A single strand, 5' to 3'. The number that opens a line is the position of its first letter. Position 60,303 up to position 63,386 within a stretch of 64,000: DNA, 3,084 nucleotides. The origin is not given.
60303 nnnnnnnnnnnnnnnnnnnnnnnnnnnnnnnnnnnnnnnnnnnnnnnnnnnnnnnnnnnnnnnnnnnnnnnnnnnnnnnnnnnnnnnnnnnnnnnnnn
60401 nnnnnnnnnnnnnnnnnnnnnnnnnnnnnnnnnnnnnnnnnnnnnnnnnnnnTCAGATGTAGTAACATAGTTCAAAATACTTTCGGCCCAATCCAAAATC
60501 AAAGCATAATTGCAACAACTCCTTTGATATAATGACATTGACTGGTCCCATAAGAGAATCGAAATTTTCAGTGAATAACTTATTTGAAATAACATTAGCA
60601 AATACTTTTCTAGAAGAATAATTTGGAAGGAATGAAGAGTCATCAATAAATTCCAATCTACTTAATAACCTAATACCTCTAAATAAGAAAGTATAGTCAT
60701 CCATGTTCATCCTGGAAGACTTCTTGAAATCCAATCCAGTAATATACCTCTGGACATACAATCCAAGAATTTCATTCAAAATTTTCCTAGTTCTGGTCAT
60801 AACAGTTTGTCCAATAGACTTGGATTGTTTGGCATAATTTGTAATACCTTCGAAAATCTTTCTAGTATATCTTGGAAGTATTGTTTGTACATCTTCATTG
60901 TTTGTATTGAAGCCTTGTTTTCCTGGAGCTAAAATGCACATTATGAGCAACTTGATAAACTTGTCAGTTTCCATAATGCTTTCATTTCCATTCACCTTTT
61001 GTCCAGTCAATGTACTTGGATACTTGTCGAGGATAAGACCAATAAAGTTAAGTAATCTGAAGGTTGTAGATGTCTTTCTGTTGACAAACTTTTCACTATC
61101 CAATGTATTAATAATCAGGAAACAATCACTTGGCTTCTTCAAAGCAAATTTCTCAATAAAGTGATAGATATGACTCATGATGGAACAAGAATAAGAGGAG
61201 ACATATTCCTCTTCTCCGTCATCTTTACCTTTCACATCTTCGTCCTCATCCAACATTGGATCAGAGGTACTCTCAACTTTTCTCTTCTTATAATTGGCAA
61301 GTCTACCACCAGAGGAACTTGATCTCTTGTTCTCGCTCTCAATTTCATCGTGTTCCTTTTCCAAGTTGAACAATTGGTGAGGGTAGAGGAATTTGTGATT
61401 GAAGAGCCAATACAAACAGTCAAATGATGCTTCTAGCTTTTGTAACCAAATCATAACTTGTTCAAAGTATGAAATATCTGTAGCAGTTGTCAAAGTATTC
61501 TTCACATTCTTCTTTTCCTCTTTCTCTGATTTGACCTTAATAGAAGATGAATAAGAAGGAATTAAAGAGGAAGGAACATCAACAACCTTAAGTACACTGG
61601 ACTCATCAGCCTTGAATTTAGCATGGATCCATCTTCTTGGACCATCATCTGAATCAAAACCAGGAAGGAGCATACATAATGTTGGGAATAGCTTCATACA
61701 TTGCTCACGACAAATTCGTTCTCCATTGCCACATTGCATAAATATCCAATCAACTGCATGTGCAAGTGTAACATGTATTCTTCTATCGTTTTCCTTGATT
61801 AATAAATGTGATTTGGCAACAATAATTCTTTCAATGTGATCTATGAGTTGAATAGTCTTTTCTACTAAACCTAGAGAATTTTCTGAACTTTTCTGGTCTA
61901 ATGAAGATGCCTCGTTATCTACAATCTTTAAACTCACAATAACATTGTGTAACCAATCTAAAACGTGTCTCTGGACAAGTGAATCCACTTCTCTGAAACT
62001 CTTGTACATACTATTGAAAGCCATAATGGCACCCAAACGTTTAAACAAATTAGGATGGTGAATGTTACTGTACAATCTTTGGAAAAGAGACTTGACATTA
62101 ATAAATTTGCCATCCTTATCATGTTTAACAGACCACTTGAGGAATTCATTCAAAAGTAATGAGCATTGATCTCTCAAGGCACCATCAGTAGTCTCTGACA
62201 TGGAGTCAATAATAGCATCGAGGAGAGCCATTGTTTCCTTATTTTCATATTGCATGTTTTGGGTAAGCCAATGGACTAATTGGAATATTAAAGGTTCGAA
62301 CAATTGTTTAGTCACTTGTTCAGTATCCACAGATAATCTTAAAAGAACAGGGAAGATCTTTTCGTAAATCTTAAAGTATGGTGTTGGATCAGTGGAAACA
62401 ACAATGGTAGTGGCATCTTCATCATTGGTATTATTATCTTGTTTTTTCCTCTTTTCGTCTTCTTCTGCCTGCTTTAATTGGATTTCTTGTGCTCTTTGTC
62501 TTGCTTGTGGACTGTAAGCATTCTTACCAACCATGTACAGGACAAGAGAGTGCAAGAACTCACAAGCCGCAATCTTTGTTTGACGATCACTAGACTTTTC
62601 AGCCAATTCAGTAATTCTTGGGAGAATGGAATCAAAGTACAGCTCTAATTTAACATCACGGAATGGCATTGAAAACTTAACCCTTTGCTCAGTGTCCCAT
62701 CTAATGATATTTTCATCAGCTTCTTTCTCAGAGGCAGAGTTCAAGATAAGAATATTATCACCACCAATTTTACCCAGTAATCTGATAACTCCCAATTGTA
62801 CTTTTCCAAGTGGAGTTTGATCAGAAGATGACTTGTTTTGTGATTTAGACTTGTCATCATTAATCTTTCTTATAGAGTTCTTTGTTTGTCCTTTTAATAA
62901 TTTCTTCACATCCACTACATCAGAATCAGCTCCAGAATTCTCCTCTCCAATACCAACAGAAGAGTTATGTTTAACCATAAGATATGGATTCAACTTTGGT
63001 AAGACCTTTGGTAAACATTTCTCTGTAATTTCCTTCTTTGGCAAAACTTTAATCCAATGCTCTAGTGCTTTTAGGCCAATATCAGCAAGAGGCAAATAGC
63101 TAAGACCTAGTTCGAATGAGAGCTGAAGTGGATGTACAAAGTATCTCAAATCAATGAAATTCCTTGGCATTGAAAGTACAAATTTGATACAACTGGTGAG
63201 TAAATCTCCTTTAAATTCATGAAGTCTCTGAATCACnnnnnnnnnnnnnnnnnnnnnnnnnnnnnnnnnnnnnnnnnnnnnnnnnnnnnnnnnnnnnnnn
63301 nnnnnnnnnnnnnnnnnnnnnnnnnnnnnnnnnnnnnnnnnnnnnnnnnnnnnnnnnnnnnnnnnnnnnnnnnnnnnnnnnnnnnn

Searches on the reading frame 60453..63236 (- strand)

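Call 74: search_protein_families(library=pfam, proteins=[window:60453-63236:-], max_evalue=0.1)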
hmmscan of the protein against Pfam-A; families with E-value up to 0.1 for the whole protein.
window:60453-63236:- (927 aa): 3 families
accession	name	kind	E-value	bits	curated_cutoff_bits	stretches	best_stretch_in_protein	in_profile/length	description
PF20502.4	DNAPKcs_CC1-2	-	1.4e-84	285.4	26.1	2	286-628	2-335/809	DNA-dependent protein kinase catalytic subunit, CC1/2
PF20500.4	DNA-PKcs_N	-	6.2e-22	77.9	26.1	1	3-156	665-809/810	DNA-PKcs, N-terminal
PF00216.26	Bac_DNA_binding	-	0.031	15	22.4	1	320-382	6-64/90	Bacterial DNA-binding protein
